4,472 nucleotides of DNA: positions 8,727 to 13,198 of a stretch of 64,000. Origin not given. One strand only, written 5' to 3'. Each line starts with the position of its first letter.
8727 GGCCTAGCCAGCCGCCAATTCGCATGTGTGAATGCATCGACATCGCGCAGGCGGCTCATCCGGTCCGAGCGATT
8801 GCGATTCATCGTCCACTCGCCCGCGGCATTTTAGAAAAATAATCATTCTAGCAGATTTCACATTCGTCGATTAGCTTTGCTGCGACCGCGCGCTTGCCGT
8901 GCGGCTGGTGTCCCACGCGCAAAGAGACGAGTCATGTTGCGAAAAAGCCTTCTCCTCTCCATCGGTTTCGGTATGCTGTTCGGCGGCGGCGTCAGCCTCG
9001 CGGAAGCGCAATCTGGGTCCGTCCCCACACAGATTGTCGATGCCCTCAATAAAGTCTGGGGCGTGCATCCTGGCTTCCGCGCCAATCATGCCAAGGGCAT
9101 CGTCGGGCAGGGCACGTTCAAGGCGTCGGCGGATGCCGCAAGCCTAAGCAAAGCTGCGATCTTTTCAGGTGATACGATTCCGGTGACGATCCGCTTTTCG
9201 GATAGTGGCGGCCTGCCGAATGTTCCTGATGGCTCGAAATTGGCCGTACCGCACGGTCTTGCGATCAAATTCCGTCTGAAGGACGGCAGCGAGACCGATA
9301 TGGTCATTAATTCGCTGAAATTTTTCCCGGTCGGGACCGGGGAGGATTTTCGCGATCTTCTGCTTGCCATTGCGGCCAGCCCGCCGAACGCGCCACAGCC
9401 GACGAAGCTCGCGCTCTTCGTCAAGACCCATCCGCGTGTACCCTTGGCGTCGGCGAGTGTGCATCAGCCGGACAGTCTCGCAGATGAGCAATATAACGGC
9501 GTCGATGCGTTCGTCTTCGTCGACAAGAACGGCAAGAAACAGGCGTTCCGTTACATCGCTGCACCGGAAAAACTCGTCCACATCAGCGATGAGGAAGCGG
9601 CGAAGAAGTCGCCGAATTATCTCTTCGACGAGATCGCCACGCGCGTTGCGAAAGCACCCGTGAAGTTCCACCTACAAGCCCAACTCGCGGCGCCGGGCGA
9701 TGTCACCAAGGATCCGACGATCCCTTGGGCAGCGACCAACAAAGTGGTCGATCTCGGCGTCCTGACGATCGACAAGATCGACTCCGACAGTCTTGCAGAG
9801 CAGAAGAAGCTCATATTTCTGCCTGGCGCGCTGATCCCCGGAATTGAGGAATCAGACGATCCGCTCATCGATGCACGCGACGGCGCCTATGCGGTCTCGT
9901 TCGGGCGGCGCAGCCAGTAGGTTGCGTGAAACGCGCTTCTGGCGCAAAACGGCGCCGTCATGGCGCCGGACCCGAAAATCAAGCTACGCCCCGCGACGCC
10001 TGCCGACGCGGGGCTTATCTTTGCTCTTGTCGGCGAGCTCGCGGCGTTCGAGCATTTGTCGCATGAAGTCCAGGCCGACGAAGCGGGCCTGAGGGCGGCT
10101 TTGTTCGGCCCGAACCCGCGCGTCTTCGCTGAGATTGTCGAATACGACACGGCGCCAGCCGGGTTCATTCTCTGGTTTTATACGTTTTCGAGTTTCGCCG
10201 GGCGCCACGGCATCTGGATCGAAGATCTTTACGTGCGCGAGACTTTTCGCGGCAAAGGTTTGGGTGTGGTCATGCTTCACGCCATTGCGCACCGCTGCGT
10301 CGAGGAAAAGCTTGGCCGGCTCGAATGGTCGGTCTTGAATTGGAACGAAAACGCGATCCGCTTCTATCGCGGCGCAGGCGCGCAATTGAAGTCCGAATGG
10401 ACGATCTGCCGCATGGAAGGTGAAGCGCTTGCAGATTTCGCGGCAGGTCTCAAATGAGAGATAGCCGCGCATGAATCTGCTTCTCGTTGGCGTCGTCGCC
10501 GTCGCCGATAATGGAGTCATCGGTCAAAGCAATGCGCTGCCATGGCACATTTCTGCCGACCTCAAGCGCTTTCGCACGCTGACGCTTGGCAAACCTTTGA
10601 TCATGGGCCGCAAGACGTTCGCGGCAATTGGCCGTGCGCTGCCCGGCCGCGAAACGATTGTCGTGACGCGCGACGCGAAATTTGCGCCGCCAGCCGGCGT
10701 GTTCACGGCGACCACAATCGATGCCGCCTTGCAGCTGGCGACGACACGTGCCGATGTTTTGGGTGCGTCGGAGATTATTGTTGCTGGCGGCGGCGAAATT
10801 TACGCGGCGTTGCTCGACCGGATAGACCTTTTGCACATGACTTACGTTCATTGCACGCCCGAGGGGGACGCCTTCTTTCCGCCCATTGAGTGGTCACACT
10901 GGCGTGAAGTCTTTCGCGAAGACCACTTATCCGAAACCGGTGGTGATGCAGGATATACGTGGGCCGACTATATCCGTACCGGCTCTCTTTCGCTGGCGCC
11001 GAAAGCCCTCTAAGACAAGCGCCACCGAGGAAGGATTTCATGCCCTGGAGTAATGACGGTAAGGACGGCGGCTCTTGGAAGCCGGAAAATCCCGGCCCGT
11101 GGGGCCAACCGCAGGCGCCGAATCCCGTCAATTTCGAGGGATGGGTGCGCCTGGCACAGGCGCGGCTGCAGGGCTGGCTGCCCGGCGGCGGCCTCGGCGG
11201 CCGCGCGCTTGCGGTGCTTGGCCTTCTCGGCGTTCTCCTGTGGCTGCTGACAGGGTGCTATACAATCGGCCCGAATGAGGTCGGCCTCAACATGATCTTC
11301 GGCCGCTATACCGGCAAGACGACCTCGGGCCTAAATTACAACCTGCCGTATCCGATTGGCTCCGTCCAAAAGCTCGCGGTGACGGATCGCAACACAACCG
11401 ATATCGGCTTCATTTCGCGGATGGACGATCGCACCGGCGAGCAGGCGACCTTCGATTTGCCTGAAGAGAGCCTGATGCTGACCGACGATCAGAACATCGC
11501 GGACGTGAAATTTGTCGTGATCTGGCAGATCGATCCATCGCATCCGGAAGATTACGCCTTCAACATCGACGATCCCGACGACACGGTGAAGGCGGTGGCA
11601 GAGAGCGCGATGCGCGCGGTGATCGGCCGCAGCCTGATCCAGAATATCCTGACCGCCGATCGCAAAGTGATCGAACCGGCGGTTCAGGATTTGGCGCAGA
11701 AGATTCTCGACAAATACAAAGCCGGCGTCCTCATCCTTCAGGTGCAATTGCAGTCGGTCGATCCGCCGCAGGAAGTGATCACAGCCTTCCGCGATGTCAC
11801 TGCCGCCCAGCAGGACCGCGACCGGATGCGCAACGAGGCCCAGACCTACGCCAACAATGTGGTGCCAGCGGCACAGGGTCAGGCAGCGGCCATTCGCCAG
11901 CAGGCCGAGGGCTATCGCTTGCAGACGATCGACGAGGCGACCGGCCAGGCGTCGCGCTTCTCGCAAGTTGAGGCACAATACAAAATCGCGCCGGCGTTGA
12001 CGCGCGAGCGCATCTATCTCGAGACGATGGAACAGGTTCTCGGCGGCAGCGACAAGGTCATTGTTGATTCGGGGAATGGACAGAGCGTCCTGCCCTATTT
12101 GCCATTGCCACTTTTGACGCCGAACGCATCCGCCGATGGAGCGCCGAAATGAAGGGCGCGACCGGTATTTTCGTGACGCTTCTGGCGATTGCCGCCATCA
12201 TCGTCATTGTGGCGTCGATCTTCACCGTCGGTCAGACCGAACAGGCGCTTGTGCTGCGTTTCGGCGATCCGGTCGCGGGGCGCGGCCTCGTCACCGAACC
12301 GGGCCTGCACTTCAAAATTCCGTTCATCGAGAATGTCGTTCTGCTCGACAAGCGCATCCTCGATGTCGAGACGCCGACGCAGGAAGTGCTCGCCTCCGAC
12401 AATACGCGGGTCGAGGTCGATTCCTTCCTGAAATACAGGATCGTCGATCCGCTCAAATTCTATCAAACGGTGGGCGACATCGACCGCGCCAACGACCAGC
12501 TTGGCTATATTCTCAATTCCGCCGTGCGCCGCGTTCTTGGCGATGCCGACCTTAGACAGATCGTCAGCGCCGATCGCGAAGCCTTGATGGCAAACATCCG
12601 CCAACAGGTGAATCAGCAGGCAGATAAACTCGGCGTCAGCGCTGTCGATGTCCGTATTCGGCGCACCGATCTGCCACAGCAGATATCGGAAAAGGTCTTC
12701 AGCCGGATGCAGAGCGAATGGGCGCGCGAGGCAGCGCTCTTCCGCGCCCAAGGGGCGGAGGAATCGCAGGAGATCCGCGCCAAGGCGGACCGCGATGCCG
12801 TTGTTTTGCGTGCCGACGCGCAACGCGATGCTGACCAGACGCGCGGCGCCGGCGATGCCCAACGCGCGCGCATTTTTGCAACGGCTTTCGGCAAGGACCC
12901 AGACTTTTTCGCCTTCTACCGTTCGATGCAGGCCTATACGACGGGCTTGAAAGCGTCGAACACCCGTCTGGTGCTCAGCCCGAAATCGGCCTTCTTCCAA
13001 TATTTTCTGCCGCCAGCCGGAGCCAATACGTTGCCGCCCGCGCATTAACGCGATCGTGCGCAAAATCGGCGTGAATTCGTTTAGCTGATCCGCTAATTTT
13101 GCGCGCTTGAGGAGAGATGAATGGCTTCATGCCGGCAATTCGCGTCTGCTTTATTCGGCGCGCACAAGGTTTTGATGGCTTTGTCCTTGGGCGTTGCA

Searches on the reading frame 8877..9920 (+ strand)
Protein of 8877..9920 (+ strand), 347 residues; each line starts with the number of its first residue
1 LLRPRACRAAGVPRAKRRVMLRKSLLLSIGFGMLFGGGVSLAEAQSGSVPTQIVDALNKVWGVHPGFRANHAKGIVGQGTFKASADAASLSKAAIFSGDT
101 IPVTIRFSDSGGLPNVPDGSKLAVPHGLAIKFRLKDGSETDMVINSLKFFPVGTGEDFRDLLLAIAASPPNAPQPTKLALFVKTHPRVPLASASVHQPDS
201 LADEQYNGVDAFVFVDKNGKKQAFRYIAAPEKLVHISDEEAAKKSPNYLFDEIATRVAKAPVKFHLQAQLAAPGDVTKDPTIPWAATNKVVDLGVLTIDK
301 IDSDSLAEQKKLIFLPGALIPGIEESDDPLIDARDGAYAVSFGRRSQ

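Call 27: search_protein_families(library=pfam, proteins=[window:8877-9920:+], max_evalue=0.00001)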
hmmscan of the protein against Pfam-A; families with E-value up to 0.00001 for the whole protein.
window:8877-9920:+ (347 aa): 1 family
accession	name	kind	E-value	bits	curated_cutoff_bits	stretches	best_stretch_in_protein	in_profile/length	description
PF00199.24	Catalase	-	3.1e-22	79.7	25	1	68-339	45-332/383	Catalase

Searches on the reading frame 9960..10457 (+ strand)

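Call 27: search_protein_families(library=pfam, proteins=[window:9960-10457:+], max_evalue=0.00001)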
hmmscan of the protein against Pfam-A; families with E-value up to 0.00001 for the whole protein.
window:9960-10457:+ (165 aa): 2 families
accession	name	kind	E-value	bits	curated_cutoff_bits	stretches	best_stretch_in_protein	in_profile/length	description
PF00583.31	Acetyltransf_1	-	2.5e-15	57.2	20.7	1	42-140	23-115/116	Acetyltransferase (GNAT) family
PF13508.13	Acetyltransf_7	-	9.2e-08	32.8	27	1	60-140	8-81/84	Acetyltransferase (GNAT) domain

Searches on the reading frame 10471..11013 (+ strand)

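Call 27: search_protein_families(library=pfam, proteins=[window:10471-11013:+], max_evalue=0.00001)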
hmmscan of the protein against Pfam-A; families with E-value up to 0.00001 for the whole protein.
window:10471-11013:+ (180 aa): 1 family
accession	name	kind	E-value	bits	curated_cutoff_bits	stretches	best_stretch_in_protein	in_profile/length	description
PF00186.24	DHFR_1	-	5.2e-48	163.2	25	1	6-168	3-158/159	Dihydrofolate reductase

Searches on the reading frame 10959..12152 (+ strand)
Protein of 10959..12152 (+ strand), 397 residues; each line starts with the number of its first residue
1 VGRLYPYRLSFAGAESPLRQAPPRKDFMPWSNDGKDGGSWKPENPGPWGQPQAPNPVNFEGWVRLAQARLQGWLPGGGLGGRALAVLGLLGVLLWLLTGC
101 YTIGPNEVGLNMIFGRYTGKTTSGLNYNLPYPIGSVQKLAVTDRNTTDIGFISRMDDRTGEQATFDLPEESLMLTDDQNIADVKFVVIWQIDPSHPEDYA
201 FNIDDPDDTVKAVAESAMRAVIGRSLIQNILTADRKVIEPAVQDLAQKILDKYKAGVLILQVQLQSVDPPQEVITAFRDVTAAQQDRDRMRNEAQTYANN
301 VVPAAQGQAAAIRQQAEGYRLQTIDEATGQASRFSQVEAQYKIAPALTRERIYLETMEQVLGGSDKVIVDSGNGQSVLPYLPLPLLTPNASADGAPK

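Call 27: search_protein_families(library=pfam, proteins=[window:10959-12152:+], max_evalue=0.00001)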
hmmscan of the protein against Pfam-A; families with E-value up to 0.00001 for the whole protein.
window:10959-12152:+ (397 aa): 1 family
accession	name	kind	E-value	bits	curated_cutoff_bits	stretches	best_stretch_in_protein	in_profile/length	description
PF01145.31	Band_7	-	1.6e-21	77.6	23.6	1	102-297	2-175/176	SPFH domain / Band 7 family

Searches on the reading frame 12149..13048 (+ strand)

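Call 27: search_protein_families(library=pfam, proteins=[window:12149-13048:+], max_evalue=0.00001)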
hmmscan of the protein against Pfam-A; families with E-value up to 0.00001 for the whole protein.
window:12149-13048:+ (299 aa): 1 family
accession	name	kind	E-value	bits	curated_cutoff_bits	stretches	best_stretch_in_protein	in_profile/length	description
PF01145.31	Band_7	-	7.8e-38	130.7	23.6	1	26-202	2-174/176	SPFH domain / Band 7 family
